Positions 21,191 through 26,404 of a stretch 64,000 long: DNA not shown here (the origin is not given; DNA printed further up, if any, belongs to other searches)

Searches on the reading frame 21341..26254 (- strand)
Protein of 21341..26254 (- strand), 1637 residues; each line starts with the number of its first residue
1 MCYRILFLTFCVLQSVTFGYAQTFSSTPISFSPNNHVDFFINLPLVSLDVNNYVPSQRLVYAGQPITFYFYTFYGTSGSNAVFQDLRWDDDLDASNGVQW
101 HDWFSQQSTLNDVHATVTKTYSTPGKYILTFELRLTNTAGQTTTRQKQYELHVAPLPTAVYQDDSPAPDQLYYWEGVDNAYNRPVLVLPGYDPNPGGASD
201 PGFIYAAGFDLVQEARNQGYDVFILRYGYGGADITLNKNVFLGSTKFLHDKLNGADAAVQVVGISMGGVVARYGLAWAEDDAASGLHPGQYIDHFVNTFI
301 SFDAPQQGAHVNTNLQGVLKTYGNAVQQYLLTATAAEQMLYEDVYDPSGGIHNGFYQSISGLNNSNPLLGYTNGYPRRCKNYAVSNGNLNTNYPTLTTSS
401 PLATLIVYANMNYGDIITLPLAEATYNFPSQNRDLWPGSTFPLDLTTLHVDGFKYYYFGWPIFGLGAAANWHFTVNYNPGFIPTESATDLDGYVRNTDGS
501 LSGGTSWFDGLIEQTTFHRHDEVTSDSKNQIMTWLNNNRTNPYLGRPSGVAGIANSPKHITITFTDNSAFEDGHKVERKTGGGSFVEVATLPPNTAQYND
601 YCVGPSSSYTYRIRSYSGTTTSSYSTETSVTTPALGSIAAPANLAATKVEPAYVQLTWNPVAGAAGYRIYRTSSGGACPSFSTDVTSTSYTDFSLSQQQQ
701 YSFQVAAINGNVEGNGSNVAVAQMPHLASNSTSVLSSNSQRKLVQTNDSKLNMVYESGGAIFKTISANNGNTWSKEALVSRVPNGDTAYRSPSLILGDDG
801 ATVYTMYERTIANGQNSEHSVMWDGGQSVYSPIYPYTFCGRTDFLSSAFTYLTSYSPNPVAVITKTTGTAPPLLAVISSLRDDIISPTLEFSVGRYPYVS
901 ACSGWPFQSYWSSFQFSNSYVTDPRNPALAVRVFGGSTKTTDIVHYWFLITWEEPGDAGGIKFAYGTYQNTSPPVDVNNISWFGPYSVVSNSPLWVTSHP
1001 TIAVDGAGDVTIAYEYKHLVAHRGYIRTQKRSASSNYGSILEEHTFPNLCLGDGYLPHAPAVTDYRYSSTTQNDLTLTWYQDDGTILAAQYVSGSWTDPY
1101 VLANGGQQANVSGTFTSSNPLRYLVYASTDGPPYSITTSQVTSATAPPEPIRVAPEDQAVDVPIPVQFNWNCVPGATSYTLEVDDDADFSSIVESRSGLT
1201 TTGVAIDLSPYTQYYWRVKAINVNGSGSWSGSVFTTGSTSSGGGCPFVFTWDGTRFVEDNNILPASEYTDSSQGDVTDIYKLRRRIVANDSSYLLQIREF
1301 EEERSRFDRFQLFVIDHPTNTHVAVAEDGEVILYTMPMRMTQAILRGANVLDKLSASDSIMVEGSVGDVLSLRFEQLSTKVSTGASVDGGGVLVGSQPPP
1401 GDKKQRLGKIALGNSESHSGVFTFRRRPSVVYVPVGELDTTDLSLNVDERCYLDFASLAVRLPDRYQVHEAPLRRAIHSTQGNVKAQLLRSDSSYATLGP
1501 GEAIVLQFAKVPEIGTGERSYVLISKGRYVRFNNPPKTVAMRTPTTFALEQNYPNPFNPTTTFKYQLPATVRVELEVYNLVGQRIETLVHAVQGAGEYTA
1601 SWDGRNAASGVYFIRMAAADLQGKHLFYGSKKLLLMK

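Call 85: search_protein_families(library=pfam, proteins=[window:21341-26254:-], max_evalue=0.001)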
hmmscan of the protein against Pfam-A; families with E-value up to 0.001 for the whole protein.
window:21341-26254:- (1637 aa): 3 families
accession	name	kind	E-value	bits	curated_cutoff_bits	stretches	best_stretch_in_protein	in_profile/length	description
PF00041.27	fn3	-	8.3e-14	52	25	1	640-720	2-81/84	Fibronectin type III domain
PF13860.13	FlgD_ig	-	9.1e-07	29.2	27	1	1561-1619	12-76/79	FlgD Ig-like domain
PF18962.6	Por_Secre_tail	-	1.3e-05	25.8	27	1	1553-1619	2-65/75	Secretion system C-terminal sorting domain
